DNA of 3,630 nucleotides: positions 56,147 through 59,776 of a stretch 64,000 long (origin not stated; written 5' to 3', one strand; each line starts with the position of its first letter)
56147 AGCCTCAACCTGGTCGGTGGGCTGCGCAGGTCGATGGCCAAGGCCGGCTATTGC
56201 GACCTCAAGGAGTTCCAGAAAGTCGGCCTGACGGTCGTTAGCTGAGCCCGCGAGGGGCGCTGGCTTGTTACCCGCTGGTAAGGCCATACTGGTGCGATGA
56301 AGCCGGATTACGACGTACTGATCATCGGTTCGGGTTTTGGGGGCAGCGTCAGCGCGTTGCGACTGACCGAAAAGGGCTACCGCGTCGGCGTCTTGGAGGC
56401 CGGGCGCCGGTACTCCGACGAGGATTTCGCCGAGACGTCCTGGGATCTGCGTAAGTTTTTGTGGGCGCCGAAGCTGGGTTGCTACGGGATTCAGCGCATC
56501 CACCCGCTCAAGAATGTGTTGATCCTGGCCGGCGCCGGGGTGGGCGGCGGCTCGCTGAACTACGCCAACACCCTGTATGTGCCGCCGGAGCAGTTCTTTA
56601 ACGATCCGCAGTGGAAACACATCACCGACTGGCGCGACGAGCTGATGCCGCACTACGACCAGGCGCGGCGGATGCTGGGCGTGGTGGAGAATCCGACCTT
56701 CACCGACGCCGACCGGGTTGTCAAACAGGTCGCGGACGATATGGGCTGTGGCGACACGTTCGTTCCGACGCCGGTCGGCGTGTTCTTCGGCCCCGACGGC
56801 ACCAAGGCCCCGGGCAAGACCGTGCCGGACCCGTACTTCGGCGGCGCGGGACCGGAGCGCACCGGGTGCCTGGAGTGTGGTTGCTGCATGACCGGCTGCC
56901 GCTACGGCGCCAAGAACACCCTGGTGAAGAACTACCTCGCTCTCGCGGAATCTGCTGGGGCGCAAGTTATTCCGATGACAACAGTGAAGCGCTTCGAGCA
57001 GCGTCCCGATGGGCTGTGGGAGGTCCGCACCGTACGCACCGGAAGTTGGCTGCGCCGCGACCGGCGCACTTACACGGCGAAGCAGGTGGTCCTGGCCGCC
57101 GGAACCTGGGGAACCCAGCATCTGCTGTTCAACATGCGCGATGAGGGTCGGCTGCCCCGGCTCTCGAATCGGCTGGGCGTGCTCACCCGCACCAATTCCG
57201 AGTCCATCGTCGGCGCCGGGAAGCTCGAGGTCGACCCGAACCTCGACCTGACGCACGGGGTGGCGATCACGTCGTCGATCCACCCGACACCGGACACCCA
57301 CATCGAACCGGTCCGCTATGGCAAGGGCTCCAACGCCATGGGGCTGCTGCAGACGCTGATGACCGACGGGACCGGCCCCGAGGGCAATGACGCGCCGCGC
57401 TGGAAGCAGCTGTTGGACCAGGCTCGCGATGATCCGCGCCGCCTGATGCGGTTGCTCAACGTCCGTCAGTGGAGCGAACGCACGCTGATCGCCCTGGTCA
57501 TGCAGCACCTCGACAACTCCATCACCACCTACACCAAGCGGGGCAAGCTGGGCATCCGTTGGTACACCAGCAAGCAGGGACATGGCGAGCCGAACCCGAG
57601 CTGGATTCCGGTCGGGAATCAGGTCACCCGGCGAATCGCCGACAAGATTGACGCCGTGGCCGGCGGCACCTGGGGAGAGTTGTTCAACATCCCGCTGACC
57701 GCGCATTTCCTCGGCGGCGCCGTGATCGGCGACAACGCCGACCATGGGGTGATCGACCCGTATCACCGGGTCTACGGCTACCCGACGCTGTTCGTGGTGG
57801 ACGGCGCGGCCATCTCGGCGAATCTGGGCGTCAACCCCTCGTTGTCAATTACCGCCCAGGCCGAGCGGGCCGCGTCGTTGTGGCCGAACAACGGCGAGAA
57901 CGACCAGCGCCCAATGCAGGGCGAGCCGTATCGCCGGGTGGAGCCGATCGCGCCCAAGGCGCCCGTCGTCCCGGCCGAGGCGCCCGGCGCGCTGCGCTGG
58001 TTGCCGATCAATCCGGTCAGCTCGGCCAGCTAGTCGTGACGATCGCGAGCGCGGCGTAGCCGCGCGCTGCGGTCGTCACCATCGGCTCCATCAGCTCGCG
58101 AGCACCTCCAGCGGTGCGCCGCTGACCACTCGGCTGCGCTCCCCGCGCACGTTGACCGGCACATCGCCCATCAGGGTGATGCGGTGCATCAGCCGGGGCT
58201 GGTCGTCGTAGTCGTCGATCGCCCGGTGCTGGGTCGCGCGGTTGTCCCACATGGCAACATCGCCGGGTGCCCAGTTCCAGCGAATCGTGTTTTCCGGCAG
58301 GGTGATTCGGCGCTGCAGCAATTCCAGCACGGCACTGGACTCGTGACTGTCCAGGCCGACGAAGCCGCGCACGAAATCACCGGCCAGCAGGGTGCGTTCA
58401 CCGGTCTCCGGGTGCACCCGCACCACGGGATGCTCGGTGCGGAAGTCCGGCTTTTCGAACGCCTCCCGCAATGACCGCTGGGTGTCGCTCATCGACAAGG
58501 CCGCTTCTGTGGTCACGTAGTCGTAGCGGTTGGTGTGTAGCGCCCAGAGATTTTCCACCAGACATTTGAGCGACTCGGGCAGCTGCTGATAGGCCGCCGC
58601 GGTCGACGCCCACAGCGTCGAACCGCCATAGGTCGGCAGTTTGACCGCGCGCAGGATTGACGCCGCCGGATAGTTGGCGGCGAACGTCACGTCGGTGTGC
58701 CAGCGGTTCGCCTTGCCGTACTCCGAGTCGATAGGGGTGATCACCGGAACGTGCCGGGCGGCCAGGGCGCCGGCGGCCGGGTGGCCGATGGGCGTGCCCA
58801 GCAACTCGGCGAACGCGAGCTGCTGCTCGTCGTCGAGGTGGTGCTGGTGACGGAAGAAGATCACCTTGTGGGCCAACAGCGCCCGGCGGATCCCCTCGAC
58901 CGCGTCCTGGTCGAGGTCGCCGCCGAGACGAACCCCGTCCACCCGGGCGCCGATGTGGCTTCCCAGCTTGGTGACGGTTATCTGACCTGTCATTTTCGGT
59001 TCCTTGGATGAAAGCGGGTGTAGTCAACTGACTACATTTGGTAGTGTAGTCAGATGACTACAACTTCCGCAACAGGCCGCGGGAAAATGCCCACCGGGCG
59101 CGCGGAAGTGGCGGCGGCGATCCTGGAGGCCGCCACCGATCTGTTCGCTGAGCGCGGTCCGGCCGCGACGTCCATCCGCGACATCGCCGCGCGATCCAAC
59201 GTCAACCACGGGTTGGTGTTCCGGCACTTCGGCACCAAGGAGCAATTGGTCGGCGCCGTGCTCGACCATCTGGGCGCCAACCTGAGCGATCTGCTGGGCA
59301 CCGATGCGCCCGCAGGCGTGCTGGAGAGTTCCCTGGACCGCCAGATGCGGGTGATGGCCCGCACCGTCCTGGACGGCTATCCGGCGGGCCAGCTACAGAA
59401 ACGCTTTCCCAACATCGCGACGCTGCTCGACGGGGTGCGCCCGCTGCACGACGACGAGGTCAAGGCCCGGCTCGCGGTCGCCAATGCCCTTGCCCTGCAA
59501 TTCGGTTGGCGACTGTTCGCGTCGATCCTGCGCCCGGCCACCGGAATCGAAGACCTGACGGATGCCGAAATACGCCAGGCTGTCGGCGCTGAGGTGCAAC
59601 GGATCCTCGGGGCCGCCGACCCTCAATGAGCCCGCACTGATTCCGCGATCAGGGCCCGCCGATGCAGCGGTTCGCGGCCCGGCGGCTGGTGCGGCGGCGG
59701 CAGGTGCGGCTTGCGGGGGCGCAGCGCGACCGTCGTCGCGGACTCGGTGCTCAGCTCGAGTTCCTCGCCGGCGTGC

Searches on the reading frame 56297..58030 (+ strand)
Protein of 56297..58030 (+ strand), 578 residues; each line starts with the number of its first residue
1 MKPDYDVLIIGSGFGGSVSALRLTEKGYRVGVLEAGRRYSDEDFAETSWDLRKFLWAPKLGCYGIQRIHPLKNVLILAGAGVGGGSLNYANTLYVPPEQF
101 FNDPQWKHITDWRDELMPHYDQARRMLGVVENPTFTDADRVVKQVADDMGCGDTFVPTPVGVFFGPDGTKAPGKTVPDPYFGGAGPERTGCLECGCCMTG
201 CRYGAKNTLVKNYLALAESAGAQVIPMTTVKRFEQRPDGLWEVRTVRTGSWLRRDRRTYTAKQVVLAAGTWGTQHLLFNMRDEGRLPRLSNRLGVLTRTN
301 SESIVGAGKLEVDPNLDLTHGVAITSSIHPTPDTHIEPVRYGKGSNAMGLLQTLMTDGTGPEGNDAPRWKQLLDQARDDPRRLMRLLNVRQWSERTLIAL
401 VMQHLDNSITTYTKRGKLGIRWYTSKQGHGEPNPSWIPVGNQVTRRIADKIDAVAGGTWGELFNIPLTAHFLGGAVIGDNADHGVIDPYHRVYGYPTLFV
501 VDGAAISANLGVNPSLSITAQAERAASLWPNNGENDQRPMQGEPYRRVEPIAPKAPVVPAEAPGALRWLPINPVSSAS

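Call 37: search_protein_families(library=pfam, proteins=[window:56297-58030:+], max_evalue=0.001)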
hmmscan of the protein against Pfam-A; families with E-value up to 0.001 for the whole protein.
window:56297-58030:+ (578 aa): 6 families
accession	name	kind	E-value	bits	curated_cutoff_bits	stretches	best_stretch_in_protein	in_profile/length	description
PF01266.30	DAO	-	1.8e-13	51.2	27.9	2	209-299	151-231/353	FAD dependent oxidoreductase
PF00732.25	GMC_oxred_N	-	5.8e-11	43.1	23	1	189-277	109-197/218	GMC oxidoreductase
PF05199.19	GMC_oxred_C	-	1.6e-09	38.9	24.6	1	468-522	85-139/139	GMC oxidoreductase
PF00890.30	FAD_binding_2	-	1.7e-07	31.3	20.4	1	6-38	1-33/414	FAD binding domain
PF07992.20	Pyr_redox_2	-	1.9e-05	24.6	26.1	0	5-38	1-34/291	Pyridine nucleotide-disulphide oxidoreductase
PF13450.12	NAD_binding_8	-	2.8e-05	24.8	21.9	1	9-38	1-30/68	NAD(P)-binding Rossmann-like domain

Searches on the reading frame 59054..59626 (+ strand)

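Call 37: search_protein_families(library=pfam, proteins=[window:59054-59626:+], max_evalue=0.001)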
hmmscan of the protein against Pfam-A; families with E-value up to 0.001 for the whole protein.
window:59054-59626:+ (191 aa): 1 family
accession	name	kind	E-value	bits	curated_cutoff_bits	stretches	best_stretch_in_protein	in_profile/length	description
PF00440.29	TetR_N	-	9.1e-18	64.2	24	1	23-69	1-47/47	Bacterial regulatory proteins, tetR family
